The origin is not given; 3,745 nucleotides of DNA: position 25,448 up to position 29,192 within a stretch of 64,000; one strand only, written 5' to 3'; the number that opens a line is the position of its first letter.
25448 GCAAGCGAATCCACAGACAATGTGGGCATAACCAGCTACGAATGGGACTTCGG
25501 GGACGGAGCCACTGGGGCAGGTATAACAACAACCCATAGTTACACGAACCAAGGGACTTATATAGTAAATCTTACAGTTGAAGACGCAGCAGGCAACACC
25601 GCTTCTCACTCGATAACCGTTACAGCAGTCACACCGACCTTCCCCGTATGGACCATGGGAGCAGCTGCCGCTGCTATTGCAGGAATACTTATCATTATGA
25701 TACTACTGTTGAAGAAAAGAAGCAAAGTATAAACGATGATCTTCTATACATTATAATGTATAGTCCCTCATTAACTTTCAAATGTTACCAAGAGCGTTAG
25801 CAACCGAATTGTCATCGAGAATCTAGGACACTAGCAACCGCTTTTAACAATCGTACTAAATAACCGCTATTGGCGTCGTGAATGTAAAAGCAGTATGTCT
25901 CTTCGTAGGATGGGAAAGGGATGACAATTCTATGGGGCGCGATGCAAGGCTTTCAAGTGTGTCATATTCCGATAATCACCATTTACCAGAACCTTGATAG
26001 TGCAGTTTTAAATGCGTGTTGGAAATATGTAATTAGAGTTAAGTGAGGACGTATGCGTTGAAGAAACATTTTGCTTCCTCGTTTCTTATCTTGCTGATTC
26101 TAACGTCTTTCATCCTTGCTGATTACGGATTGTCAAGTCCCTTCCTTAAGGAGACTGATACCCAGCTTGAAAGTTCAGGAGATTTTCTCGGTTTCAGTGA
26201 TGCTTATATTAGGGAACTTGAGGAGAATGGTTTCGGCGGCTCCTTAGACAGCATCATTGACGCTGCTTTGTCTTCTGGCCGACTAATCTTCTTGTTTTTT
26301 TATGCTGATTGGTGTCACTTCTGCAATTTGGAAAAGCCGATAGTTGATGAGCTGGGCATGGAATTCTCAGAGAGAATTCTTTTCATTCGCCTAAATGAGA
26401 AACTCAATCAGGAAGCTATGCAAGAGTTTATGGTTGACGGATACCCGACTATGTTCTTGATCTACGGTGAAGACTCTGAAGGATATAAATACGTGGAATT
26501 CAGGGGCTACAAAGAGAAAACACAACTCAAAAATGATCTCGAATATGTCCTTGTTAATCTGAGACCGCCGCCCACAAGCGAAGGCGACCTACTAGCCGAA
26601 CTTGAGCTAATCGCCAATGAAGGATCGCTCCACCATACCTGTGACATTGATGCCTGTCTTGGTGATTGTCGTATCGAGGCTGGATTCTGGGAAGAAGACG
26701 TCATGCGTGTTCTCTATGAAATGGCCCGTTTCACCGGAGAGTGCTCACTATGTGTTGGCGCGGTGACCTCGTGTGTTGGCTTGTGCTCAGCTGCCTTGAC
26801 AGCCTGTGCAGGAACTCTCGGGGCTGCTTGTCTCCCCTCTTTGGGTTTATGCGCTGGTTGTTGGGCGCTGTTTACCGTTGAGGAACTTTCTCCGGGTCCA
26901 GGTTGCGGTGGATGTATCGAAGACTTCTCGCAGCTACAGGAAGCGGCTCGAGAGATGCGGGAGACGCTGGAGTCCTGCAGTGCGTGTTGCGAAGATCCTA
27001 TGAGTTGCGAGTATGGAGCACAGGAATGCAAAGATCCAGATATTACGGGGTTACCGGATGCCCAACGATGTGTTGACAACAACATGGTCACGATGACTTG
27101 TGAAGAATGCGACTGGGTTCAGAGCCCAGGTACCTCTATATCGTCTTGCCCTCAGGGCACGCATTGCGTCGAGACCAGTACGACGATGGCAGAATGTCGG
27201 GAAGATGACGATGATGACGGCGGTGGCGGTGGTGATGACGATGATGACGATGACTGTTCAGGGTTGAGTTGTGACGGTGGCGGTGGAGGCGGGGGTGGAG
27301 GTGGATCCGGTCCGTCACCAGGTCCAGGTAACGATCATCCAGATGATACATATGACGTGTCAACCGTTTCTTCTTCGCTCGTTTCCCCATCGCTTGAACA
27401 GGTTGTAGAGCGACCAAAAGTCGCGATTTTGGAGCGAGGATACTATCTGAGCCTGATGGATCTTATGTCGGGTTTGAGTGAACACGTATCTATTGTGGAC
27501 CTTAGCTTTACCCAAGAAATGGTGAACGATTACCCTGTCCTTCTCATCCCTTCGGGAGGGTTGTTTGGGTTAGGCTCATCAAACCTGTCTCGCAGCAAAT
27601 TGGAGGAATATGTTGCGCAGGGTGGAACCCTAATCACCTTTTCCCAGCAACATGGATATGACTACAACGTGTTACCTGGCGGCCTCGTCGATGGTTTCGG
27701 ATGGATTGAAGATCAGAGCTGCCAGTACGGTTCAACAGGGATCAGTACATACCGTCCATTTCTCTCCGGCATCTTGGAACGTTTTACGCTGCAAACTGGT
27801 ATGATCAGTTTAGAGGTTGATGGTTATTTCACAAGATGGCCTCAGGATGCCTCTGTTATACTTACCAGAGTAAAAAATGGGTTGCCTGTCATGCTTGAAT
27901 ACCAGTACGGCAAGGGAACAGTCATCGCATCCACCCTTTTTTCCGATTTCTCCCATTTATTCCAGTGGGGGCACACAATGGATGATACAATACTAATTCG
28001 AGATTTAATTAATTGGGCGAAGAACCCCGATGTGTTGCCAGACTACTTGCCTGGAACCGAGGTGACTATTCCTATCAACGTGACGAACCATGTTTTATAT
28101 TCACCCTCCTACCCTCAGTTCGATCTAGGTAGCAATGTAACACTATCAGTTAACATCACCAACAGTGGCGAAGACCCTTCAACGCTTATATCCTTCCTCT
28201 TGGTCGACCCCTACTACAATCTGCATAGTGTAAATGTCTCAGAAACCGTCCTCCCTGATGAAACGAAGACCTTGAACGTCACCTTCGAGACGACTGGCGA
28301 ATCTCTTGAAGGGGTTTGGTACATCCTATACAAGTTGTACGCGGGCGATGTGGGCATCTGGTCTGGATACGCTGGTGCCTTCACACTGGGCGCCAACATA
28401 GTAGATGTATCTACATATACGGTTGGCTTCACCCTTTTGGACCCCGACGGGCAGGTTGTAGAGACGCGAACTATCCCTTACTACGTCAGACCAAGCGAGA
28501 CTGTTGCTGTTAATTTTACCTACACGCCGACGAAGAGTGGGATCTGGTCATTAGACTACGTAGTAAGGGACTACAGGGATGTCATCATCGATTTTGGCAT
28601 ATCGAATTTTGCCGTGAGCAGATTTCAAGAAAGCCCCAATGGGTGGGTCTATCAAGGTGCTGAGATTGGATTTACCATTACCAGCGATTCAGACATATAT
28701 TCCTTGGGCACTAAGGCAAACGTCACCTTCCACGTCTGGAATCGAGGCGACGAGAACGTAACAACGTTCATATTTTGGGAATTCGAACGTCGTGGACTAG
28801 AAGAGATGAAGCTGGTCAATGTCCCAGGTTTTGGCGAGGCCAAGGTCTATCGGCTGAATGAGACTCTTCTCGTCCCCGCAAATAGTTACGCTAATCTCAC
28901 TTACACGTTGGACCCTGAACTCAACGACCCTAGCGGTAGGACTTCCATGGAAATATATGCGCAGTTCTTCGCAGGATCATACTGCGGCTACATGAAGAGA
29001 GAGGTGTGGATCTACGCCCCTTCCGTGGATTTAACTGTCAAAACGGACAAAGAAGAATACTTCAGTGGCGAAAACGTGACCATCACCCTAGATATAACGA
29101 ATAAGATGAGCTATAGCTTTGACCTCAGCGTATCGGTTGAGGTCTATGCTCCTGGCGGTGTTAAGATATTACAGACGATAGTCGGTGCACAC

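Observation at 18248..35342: Tandem pair of giant surface proteins that both begin with a thioredoxin-fold CxxC domain plus a membrane hairpin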

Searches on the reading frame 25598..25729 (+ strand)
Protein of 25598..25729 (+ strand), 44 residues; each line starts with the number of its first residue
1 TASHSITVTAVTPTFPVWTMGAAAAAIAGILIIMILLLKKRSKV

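Call 46: search_protein_families(library=ncbifam, proteins=[window:25598-25729:+], max_evalue=1)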
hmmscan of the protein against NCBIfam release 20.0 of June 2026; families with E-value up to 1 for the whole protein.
window:25598-25729:+ (44 aa): 1 family
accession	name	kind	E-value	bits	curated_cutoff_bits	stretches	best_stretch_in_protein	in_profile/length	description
NF033507.3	Loki-CTERM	subfamily_domain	0.31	11.4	19.9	0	15-33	4-21/27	Loki-CTERM sorting domain-containing protein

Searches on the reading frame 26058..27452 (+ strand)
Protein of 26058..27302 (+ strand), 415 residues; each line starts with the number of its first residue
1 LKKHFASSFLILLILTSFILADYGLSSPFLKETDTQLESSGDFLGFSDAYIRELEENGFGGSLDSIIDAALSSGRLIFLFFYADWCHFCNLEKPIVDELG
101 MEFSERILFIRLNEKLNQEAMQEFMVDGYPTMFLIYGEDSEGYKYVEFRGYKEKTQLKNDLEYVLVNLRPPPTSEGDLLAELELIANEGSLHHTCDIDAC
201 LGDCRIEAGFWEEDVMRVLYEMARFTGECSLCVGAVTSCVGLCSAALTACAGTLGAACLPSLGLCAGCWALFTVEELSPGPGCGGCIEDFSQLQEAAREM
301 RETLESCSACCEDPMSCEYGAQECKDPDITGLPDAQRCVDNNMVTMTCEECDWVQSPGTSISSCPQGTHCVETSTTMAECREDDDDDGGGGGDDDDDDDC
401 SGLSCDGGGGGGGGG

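Call 10: search_protein_families(library=pfam, proteins=[window:26058-27302:+], max_evalue=10)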
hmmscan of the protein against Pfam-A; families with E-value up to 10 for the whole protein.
window:26058-27302:+ (415 aa): 6 families
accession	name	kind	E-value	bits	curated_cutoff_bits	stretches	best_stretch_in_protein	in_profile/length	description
PF00085.26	Thioredoxin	-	1.2e-11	45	23.5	1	74-161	18-101/103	Thioredoxin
PF13098.12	Thioredoxin_2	-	0.0017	19.1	27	1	72-157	3-100/104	Thioredoxin-like domain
PF13899.12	Thioredoxin_7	-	0.008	16.7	27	1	63-134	6-80/83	Thioredoxin-like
PF13728.12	TraF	-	0.0091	16.3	23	1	77-138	132-202/224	F plasmid transfer operon protein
PF00578.27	AhpC-TSA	-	0.068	13.6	26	1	73-106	24-58/124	AhpC/TSA family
PF13905.12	Thioredoxin_8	-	0.19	12.5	27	1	74-116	1-47/94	Thioredoxin-like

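Call 18: find_homologous_proteins(query=window:26058-27302:+, max_evalue=0.001)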
Query window:26058-27302:+ (415 aa): 1 proteins with E <= 0.001 among 8000 candidates.
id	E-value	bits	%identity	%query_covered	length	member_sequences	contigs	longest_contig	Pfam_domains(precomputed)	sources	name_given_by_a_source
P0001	2.9e-27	114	33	78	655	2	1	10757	PF13728.13,PF00085.27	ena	-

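Call 20: find_encoding_contigs(protein=P0001, flank=10000)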
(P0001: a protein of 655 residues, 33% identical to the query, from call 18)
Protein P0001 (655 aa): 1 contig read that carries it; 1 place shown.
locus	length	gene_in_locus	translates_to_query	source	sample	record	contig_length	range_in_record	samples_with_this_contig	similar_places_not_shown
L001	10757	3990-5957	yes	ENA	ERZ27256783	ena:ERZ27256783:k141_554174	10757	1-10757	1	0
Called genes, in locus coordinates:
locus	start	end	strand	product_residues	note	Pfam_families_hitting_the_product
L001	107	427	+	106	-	PF02635:DsrE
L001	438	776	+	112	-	-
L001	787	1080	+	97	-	-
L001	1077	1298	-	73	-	-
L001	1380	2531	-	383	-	PF07690:MFS_1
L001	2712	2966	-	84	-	PF12675:DUF3795 (weak)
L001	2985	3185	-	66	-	-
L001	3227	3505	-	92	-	PF00708:Acylphosphatase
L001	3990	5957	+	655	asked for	PF00085:Thioredoxin, PF13728:TraF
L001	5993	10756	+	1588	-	?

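Call 46: search_protein_families(library=ncbifam, proteins=[window:26058-27302:+], max_evalue=1)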
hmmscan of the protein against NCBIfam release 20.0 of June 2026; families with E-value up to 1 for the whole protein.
window:26058-27302:+ (415 aa): 13 families
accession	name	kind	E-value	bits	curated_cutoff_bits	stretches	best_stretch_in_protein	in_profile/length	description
TIGR01068.1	thioredoxin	equivalog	9.4e-11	41.8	96.8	1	71-162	11-98/101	thioredoxin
TIGR01126.1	pdi_dom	equivalog_domain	6.4e-10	39.3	107.2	1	70-157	9-97/105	protein disulfide-isomerase domain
NF006898.0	PRK09381.1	equivalog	3.2e-07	30.7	138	1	70-141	17-88/109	thioredoxin TrxA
TIGR01130.1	ER_PDI_fam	subfamily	3.2e-07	30.2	344.25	1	73-157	362-444/476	protein disulfide-isomerase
NF008229.0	PRK10996.1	equivalog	6.9e-06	25.8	125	1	67-134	45-112/141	thioredoxin TrxC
NF001419.0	PRK00293.1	subfamily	0.00043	19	330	1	51-161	460-569/574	protein-disulfide reductase DsbD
NF047697.1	ThioredTrxAClost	equivalog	0.00071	19.7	140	1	73-136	16-78/105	thioredoxin TrxA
TIGR02187.2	PDO_seleno_TRX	equivalog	0.0013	18.1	185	1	78-143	22-87/209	protein disulfide oxidoreductase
NF002854.0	PRK03147.1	subfamily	0.0018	18.2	170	1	73-125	61-114/176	thiol-disulfide oxidoreductase ResA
TIGR00385.1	dsbE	subfamily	0.0039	16.8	123.15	1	69-142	58-127/173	DsbE family thiol:disulfide interchange protein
TIGR02740.1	TraF-like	hypoth_equivalog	0.0085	15.4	232.25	1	71-127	167-223/276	TraF-like protein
NF045694.1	seleno_TsoB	exception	0.049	11.7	805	1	64-148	464-558/572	rhodanese/DsbD fusion-like selenoprotein TsoB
NF043050.1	DisulfRedDsbH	equivalog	0.069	13.2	190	0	67-141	52-141/166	disulfide reductase DsbH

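Call 60: predict_structure(alignment_id=A3)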
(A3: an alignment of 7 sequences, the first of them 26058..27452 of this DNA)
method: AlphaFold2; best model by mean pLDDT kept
length: 465 residues; sequences in the alignment: 7
mean_pLDDT: 56.4   pTM: 0.37
mean pLDDT of the five models: 56.4, 56.3, 56.0, 53.9, 52.5
residues with pLDDT >= 90: 80; 70-90: 55; 50-70: 77; < 50: 253
segments of 3 or more residues with pLDDT < 50: 24-27, 29-44, 189-211, 213-215, 220-234, 250-263, 268-294, 306-346, 348-361, 389-396, 398-427, 429-465
pLDDT, mean of each block of 10 residues (from residue 1): 60 68 46 37 64 91 92 93 92 92 93 95 91 92 86 85 78 53 53 35 36 49 43 48 51 43 48 42 41 50 46 34 32 29 40 35 61 62 57 44 38 37 42 33 33 38 38
secondary structure, 60 per line:
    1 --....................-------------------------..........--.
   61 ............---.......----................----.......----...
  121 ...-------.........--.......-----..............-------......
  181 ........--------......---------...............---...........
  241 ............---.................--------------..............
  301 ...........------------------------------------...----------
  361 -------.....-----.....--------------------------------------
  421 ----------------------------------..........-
elements in order: H3-22 H48-57 H60-72 E76-82 H87-102 E107-113 H118-123 E131-139 E142-148 H154-167 H175-188 H197-202 H212-226 H230-252 H256-272 H287-311 E368-372 E378-382 H455-464

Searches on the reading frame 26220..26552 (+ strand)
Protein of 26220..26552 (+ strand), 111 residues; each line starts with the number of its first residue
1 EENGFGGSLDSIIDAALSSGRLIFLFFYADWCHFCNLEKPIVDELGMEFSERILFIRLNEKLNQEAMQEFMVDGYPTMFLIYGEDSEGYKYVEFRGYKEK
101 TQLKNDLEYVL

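Call 67: search_solved_structures(query=window:26220-26552:+, max_evalue=0.001)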
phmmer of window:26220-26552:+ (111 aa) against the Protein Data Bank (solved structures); distinct sequences matched with E-value up to 0.001: 186 (the best 60 are shown).
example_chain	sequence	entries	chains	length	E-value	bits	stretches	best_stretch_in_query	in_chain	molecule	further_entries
8eky_M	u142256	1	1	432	3.5e-15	59.2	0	16-83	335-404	Thioredoxin domain-containing protein 5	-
6z7o_A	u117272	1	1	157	3.3e-11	46.4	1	16-83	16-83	Thioredoxin-T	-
9tpa_B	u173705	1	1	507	1.1e-10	44.7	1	14-86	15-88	Protein disulfide-isomerase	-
29te_B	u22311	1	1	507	1.1e-10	44.7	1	14-86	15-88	Protein disulfide-isomerase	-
4ekz_A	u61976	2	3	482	1.1e-10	44.7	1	14-80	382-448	Protein disulfide-isomerase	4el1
6i7s_A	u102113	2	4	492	1.2e-10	44.6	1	14-80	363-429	Protein disulfide-isomerase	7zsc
8eoj_A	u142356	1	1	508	1.4e-10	44.4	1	14-80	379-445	Protein disulfide-isomerase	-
3hyp_A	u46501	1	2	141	4.5e-09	39.5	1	24-105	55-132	Thioredoxin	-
3idv_A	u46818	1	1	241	4.7e-09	39.5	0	14-81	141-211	Protein disulfide-isomerase A4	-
6h1y_A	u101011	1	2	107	5e-09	39.4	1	10-84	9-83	Thioredoxin 1,Thioredoxin (TrxA-1),Thioredoxin 1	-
4xhm_A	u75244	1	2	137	5.3e-09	39.3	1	12-80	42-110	Thioredoxin (Trx-3)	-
4pob_A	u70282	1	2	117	7.6e-09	38.8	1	10-108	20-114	Thioredoxin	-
9sqm_E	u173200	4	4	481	1e-08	38.4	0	20-81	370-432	Protein disulfide-isomerase A3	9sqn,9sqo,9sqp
6ap5_A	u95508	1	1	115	1.1e-08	38.3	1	16-84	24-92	Thioredoxin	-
2b5e_A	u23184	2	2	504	1.4e-08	38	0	23-91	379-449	Protein disulfide-isomerase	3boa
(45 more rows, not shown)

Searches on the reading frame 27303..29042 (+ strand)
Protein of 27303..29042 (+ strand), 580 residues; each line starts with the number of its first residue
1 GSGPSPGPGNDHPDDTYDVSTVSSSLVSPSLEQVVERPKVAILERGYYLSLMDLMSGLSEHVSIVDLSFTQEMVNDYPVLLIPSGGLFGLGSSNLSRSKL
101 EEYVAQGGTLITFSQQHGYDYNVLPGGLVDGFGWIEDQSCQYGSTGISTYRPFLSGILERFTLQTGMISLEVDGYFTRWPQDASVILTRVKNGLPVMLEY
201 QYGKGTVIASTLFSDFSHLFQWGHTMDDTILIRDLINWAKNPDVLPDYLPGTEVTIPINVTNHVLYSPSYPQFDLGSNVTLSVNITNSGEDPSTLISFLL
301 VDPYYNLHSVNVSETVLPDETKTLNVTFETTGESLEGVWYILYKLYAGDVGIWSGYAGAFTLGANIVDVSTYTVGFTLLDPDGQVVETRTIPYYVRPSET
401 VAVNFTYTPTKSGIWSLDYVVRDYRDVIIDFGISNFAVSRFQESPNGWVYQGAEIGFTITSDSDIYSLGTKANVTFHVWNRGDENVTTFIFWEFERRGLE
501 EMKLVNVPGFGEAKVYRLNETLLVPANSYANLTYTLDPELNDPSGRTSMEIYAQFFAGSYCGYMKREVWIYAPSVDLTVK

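Call 10: search_protein_families(library=pfam, proteins=[window:27303-29042:+], max_evalue=10)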
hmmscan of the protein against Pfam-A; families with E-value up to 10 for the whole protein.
window:27303-29042:+ (580 aa): 3 families
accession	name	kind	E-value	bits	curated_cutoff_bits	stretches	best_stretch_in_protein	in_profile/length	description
PF07705.17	CARDB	-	0.00036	21.2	22.7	1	276-331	18-72/101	CARDB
PF15780.11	ASH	-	0.002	18.7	27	1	274-331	20-77/98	Abnormal spindle-like microcephaly-assoc'd, ASPM-SPD-2-Hydin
PF22369.2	GLMA_2nd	-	0.048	13.8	27.7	1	52-114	23-82/138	GLMA-like, second domain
